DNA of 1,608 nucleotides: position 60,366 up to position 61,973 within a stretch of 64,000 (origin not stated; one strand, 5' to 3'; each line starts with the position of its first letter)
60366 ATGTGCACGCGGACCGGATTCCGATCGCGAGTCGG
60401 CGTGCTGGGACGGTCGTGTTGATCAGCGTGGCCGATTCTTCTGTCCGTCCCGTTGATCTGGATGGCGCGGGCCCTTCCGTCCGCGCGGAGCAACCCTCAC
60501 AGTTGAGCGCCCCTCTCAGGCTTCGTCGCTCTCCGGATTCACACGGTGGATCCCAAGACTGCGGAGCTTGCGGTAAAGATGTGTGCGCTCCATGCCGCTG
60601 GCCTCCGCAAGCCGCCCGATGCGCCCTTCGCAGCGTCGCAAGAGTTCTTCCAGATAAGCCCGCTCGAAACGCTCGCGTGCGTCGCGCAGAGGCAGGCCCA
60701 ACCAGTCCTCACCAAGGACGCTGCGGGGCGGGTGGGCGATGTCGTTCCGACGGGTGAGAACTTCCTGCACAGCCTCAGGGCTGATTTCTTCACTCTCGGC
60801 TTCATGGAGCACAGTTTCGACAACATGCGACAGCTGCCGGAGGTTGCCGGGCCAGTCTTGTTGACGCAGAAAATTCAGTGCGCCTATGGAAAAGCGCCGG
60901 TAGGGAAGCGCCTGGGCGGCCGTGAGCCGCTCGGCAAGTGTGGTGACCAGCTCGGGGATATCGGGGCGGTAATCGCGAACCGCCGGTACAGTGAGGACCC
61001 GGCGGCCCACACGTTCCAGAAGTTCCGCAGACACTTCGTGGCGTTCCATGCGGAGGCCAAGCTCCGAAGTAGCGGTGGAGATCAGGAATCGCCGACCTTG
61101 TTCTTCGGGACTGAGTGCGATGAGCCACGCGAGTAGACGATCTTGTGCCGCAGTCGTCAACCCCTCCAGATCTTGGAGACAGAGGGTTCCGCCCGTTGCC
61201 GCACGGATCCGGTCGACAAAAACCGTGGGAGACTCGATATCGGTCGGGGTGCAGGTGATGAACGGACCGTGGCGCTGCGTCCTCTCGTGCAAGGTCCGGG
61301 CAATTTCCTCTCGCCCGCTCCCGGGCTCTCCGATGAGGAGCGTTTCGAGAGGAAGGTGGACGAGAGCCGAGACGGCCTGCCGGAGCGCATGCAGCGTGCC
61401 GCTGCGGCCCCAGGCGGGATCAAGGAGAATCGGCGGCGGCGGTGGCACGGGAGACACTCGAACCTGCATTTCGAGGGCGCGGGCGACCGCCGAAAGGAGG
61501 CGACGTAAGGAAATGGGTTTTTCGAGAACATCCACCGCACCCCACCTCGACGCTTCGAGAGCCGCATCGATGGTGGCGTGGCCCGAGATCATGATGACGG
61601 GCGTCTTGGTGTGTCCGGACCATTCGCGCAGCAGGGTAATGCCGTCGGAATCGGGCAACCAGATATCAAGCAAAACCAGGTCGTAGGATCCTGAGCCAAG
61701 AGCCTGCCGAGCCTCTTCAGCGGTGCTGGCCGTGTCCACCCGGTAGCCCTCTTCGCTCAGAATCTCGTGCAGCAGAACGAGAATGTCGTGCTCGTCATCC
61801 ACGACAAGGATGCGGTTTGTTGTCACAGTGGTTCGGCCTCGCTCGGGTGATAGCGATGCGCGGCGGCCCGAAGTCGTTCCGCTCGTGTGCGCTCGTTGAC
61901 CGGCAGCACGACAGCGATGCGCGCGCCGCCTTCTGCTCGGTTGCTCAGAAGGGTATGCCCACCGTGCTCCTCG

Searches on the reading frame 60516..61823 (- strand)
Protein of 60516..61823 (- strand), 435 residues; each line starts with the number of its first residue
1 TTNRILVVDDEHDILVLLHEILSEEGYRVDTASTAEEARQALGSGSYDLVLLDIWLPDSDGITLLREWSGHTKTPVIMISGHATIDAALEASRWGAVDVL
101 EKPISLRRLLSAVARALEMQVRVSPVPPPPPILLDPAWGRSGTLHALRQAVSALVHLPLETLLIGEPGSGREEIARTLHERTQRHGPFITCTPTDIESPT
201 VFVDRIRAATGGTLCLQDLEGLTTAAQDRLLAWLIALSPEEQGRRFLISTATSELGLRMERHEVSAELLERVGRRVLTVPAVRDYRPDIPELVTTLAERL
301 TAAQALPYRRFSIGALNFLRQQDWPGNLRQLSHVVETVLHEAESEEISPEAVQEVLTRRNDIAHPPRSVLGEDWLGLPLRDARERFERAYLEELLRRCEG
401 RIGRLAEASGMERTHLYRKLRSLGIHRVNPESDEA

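Call 71: search_protein_families(library=pfam, proteins=[window:60516-61823:-], max_evalue=0.0001)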
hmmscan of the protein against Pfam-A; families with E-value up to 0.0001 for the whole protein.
window:60516-61823:- (435 aa): 5 families
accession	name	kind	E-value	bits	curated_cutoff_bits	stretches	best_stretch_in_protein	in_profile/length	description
PF00072.30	Response_reg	-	2.8e-27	95.5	30.2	1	5-113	1-110/111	Response regulator receiver domain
PF25601.1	AAA_lid_14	-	3.9e-14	52.7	27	1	283-363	1-81/87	AAA+ ATPase lid domain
PF14532.12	Sigma54_activ_2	-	3.8e-13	50.3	25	1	139-281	2-137/138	Sigma-54 interaction domain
PF00158.32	Sigma54_activat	-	1.3e-08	35.2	20.2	1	139-194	3-59/168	Sigma-54 interaction domain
PF02954.25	HTH_8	-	5.4e-08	32.9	22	1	383-421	2-40/42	Bacterial regulatory protein, Fis family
